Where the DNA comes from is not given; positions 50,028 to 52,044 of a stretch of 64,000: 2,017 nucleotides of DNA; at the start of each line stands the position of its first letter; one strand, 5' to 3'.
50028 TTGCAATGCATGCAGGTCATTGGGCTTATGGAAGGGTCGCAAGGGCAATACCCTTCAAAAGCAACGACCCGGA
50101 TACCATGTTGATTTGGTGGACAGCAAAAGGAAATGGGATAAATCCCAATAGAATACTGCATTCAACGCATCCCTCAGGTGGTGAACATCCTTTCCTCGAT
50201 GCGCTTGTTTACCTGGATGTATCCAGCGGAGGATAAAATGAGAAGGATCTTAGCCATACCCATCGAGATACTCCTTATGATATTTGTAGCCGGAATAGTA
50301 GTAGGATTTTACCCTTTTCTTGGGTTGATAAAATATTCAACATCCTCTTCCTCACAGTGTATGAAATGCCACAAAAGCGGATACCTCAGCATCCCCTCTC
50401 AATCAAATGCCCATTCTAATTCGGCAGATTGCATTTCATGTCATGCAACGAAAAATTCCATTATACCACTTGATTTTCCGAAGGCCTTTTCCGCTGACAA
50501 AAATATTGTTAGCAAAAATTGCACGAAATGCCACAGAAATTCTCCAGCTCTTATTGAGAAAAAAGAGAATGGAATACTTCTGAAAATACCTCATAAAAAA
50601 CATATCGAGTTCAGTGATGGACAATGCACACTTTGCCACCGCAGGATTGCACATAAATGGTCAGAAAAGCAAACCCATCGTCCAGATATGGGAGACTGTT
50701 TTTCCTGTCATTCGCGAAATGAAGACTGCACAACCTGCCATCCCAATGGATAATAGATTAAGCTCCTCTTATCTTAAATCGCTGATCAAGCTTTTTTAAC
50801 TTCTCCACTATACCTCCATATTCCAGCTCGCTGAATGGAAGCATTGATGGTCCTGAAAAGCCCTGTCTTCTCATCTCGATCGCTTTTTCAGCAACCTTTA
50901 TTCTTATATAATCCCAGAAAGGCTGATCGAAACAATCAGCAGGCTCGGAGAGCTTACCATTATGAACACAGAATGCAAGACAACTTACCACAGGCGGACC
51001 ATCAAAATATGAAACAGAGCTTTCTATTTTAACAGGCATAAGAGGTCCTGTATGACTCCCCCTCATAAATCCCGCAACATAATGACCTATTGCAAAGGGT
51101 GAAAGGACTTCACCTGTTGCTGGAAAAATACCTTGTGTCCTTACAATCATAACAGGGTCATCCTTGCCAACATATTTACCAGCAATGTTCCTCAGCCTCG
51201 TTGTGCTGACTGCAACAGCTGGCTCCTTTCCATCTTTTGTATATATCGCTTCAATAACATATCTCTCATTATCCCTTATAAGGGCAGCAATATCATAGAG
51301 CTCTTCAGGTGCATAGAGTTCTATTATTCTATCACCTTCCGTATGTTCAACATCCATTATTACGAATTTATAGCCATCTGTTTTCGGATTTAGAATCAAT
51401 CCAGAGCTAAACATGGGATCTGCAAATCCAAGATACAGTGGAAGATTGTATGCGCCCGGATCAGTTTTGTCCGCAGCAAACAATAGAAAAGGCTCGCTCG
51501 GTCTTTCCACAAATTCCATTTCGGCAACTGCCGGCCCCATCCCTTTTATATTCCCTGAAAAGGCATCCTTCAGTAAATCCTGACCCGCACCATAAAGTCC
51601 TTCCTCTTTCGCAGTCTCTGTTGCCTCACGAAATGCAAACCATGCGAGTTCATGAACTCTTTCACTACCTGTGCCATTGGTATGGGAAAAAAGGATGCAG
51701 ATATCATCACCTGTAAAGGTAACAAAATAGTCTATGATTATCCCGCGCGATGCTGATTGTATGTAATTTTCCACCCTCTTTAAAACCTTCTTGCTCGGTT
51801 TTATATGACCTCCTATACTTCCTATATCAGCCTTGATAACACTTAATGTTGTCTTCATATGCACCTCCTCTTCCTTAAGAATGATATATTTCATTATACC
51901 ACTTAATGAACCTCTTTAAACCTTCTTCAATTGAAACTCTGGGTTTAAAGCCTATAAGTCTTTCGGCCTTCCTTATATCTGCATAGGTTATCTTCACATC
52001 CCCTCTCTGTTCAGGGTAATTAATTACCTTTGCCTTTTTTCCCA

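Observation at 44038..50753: Candidate undescribed respiratory module: Psr-like molybdoenzyme with two multiheme cytochromes, an SPFH protein and a pseudo-receiver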

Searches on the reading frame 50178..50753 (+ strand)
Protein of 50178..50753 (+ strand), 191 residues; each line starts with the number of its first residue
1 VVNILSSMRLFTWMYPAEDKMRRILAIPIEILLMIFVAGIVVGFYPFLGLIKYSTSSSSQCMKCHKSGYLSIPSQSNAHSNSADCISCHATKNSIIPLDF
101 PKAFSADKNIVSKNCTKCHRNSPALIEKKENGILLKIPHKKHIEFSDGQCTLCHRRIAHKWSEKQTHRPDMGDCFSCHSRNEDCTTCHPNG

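Call 4: search_protein_families(library=pfam, proteins=[window:50178-50753:+], max_evalue=0.01)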
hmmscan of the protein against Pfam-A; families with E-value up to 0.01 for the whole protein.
window:50178-50753:+ (191 aa): 5 families
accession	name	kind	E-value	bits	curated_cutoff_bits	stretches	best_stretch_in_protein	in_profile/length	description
PF14522.11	Cytochrome_C7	-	6e-07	29.6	24.8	1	56-120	10-67/67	Cytochrome c7 and related cytochrome c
PF14537.11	Cytochrom_c3_2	-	1.1e-06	29.5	25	1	105-156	19-66/79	Cytochrome c3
PF03264.19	Cytochrom_NNT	-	1.5e-05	25.2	24.1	2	105-162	118-172/174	NapC/NirT cytochrome c family, N-terminal region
PF22113.1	Mtrc-MtrF_II-IV_dom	-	0.00092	19.2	30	0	56-191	26-166/176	Outer membrane cytochrome MtrC/MtrF-like, domains II/IV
PF09699.15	Paired_CXXCH_1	-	0.0035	17.4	20.6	0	143-181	2-39/41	Doubled CXXCH motif (Paired_CXXCH_1)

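Call 5: search_protein_families(library=ncbifam, proteins=[window:50178-50753:+], max_evalue=0.01)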
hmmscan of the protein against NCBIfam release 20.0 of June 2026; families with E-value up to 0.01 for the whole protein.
window:50178-50753:+ (191 aa): 3 families
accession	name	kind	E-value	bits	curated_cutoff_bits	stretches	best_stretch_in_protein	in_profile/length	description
TIGR03153.1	cytochr_NrfH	equivalog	4.8e-08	33.2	134.2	2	34-96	2-65/138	cytochrome c nitrite reductase small subunit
TIGR01905.1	paired_CXXCH_1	subfamily_domain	0.00012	21.9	25.2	0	142-180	1-38/41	doubled CXXCH domain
TIGR03508.1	decahem_SO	subfamily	0.0017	17.8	192.2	0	55-93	67-105/258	DmsE family decaheme c-type cytochrome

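Call 34: search_solved_structures(query=window:50238-50753:+, max_evalue=1, show_alignments=1)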
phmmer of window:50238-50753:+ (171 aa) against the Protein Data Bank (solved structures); distinct sequences matched with E-value up to 1: 4.
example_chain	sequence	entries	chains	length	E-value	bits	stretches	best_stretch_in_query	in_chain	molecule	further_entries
2j7a_C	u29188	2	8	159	0.036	17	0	31-139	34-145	CYTOCHROME C QUINOL DEHYDROGENASE NRFH | NAPC/NIRT CYTOCHROME C FAMILY PROTEIN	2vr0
6btm_A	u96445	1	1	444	0.15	14.9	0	118-161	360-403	Alternative Complex III subunit A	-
3ouq_A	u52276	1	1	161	0.21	14.5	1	92-159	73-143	Cytochrome c family protein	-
6f0k_A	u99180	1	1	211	0.75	12.7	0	118-162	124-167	Cytochrome c family protein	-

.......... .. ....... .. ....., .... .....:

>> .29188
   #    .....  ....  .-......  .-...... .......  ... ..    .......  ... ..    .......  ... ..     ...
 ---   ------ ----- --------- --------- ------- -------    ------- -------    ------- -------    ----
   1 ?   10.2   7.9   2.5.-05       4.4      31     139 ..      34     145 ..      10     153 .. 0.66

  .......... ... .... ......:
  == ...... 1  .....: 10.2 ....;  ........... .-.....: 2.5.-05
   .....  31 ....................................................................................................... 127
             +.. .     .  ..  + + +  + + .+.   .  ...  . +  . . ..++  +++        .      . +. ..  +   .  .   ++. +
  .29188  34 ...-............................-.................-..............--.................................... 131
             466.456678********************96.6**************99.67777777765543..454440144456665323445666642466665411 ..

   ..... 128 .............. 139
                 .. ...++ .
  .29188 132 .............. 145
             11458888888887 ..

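Call 61: search_solved_structures(query=A2, max_evalue=1, show_alignments=2)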
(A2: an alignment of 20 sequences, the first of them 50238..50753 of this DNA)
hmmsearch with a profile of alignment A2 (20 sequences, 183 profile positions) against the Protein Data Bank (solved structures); distinct sequences matched with E-value up to 1: 97 (the best 60 are shown).
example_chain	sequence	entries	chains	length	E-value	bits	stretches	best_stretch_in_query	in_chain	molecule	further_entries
8k9e_A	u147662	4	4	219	2e-12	50.2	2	111-159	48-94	Cytochrome c7-like domain-containing protein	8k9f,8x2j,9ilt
2j7a_C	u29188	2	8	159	9.7e-11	44.7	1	8-146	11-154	CYTOCHROME C QUINOL DEHYDROGENASE NRFH | NAPC/NIRT CYTOCHROME C FAMILY PROTEIN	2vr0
6lod_A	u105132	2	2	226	2.2e-10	43.6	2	111-158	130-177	MULTIHEME_CYTC domain-containing protein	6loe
6r2q_A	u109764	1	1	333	4.5e-09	39.3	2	36-71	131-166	Cystathionine beta-synthase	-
6f0k_A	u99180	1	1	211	6.6e-09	38.7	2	117-168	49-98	Cytochrome c family protein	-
4fas_A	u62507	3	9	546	9.9e-07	31.7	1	61-163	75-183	Hydroxylamine oxidoreductase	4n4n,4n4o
1fgj_A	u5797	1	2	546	1.1e-06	31.6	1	61-163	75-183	HYDROXYLAMINE OXIDOREDUCTASE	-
6btm_A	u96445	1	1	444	1.1e-06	31.5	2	113-159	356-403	Alternative Complex III subunit A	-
3h4n_A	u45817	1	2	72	1.2e-06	31.4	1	99-174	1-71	Cytochrome c7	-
6m0p_A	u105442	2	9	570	1.3e-06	31.3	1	61-163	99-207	Aerobic hydroxylamine oxidoreductase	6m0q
6r2q_C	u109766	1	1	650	6e-06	29.1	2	39-103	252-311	Decaheme c-type cytochrome, OmcA/MtrC family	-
6qyc_A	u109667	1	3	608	6.5e-06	29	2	39-103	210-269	Decaheme c-type cytochrome, OmcA/MtrC family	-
3ubr_A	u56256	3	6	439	1.1e-05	28.2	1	45-125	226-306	Cytochrome c-552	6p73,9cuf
3sel_X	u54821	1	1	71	1.2e-05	28.1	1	108-174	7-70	CYTOCHROME C7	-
3sj1_X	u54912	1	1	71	1.4e-05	27.9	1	108-174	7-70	CYTOCHROME C7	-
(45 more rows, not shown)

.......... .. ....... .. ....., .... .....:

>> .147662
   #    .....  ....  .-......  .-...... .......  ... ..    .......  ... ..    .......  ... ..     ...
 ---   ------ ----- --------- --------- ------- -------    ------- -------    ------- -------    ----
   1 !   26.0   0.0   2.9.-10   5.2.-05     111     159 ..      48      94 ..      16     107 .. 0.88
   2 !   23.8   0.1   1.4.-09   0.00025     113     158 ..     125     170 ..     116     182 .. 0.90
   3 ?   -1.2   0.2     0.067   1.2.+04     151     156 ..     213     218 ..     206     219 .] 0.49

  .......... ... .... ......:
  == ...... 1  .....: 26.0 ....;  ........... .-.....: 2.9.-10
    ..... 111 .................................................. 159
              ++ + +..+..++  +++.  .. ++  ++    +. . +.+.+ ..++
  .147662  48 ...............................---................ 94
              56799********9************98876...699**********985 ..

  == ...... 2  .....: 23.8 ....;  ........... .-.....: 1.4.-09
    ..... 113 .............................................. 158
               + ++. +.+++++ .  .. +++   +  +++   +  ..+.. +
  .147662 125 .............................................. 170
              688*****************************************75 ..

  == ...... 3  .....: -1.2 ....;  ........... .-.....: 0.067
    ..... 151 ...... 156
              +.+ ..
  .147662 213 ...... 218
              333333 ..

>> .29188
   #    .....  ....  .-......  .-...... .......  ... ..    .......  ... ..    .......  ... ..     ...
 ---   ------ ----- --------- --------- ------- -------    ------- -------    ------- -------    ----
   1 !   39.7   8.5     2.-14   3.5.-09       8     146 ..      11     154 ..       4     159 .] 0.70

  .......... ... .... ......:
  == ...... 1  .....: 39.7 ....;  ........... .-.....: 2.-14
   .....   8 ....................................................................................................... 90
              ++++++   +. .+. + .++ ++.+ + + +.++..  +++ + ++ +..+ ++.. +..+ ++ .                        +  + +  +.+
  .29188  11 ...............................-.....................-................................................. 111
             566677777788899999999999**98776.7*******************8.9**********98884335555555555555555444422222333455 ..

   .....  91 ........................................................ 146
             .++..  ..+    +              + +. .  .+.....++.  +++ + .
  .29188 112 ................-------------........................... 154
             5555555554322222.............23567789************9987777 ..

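Call 62: search_protein_families(library=pfam, alignment_id=A2, max_evalue=0.01)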
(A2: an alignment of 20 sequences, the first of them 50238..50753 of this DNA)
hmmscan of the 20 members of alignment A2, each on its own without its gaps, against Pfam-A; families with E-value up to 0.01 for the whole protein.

A. member 1, window:50238-50753:+ (171 aa): 5 families
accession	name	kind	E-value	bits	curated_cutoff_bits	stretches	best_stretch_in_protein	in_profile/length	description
PF14522.11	Cytochrome_C7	-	2.8e-07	30.7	24.8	1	36-100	10-67/67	Cytochrome c7 and related cytochrome c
PF14537.11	Cytochrom_c3_2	-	7.5e-07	30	25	1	85-159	19-79/79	Cytochrome c3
PF03264.19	Cytochrom_NNT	-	1.5e-05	25.3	24.1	2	85-142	118-172/174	NapC/NirT cytochrome c family, N-terminal region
PF22113.1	Mtrc-MtrF_II-IV_dom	-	0.00053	20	30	0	36-171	26-166/176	Outer membrane cytochrome MtrC/MtrF-like, domains II/IV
PF09699.15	Paired_CXXCH_1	-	0.002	18.2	20.6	0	123-161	2-39/41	Doubled CXXCH motif (Paired_CXXCH_1)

B. families by the number of members that match (of 20 scanned): 12 families
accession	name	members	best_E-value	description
PF14522.11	Cytochrome_C7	20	1e-11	Cytochrome c7 and related cytochrome c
PF14537.11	Cytochrom_c3_2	20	2.8e-10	Cytochrome c3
PF03264.19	Cytochrom_NNT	19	5.5e-10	NapC/NirT cytochrome c family, N-terminal region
PF09699.15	Paired_CXXCH_1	19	1.9e-08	Doubled CXXCH motif (Paired_CXXCH_1)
PF22678.1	Cytochrom_c_NrfB-like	12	6.9e-06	Cytochrome c-type protein NrfB-like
PF22113.1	Mtrc-MtrF_II-IV_dom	9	1.6e-05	Outer membrane cytochrome MtrC/MtrF-like, domains II/IV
PF13435.11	Cytochrome_C554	7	1.4e-05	Cytochrome c554 and c-prime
PF02085.21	Cytochrom_CIII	6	1.7e-05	Class III cytochrome C family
PF14843.11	GF_recep_IV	5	0.0021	Growth factor receptor domain IV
PF05495.17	zf-CHY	3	0.0016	CHY zinc finger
PF12773.13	DZR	2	0.0015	Double zinc ribbon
PF13447.11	Multi-haem_cyto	1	0.003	Seven times multi-haem cytochrome CxxCH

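Call 102: find_homologous_proteins(query=A2, max_evalue=1e-10)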
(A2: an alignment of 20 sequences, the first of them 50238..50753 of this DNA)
Query A2 (20 sequences) (171 aa, profile of the alignment): 205 proteins with E <= 1e-10 among 1358 candidates; the best 120 are listed.
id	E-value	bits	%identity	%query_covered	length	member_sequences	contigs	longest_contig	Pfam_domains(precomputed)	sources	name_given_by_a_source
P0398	3.1e-72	260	26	92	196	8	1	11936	PF14537.12,PF03264.20,PF14522.12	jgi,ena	-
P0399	1.6e-71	258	27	97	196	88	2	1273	PF09699.16,PF14537.12,PF03264.20,PF02085.22,PF14522.12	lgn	-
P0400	5.3e-71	256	26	96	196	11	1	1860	PF09699.16,PF14537.12,PF14522.12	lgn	-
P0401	2.8e-70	254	28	92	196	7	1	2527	PF09699.16,PF14537.12,PF03264.20,PF02085.22,PF14522.12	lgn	-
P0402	3.4e-70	253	25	81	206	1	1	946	PF09699.16,PF14537.12,PF03264.20,PF02085.22,PF14522.12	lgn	-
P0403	1.1e-69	252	28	81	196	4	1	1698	PF14537.12,PF03264.20,PF14522.12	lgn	-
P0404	3.1e-69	250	27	81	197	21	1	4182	PF09699.16,PF14537.12,PF03264.20,PF02085.22,PF14522.12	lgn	-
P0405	4.2e-69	250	27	95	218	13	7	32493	PF14537.12,PF03264.20,PF14522.12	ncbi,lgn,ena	ncbi:MAG: cytochrome c3 family protein [Candidatus Aminicenantaceae bacterium]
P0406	1.0e-68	248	28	88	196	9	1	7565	PF09699.16,PF14537.12,PF03264.20,PF14522.12,PF22113.2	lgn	-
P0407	1.6e-68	248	27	92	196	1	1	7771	PF09699.16,PF14537.12,PF03264.20,PF14522.12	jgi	-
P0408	1.7e-68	248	25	92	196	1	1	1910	PF14537.12,PF03264.20,PF14522.12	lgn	-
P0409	1.8e-68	248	27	92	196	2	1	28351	PF09699.16,PF14537.12,PF02085.22,PF14522.12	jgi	-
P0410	2.1e-68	247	27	81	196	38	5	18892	PF09699.16,PF14537.12,PF03264.20,PF14522.12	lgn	-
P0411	2.5e-68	247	26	98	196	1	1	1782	PF09699.16,PF14537.12,PF03264.20,PF14522.12,PF22113.2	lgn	-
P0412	3.9e-68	247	26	88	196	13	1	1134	PF09699.16,PF14537.12,PF03264.20,PF14522.12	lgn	-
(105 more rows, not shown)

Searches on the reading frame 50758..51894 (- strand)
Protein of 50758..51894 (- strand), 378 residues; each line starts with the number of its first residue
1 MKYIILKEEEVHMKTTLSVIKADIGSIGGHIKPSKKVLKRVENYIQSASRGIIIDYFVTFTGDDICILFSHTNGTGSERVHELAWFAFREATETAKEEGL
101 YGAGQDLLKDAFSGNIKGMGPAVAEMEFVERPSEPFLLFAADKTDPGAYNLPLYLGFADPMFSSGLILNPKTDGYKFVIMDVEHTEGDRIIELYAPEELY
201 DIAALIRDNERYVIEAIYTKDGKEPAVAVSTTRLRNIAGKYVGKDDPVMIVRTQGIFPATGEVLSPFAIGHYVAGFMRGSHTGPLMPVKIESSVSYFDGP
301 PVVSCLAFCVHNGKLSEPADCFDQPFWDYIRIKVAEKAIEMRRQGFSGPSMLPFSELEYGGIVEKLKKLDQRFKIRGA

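Call 4: search_protein_families(library=pfam, proteins=[window:50758-51894:-], max_evalue=0.01)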
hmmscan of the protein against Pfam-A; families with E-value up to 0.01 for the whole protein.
window:50758-51894:- (378 aa): 1 family
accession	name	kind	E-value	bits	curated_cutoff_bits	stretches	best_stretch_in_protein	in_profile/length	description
PF01950.21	FBPase_3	-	8.7e-160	532.2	25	1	14-374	1-361/361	Fructose-1,6-bisphosphatase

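Call 5: search_protein_families(library=ncbifam, proteins=[window:50758-51894:-], max_evalue=0.01)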
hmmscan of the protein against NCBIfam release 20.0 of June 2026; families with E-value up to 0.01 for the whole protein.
window:50758-51894:- (378 aa): 1 family
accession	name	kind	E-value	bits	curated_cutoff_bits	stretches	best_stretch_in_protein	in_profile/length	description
NF041126.1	FBP_aldo_phos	equivalog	3.3e-163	543.2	520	1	14-369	1-356/356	fructose-1,6-bisphosphate aldolase/phosphatase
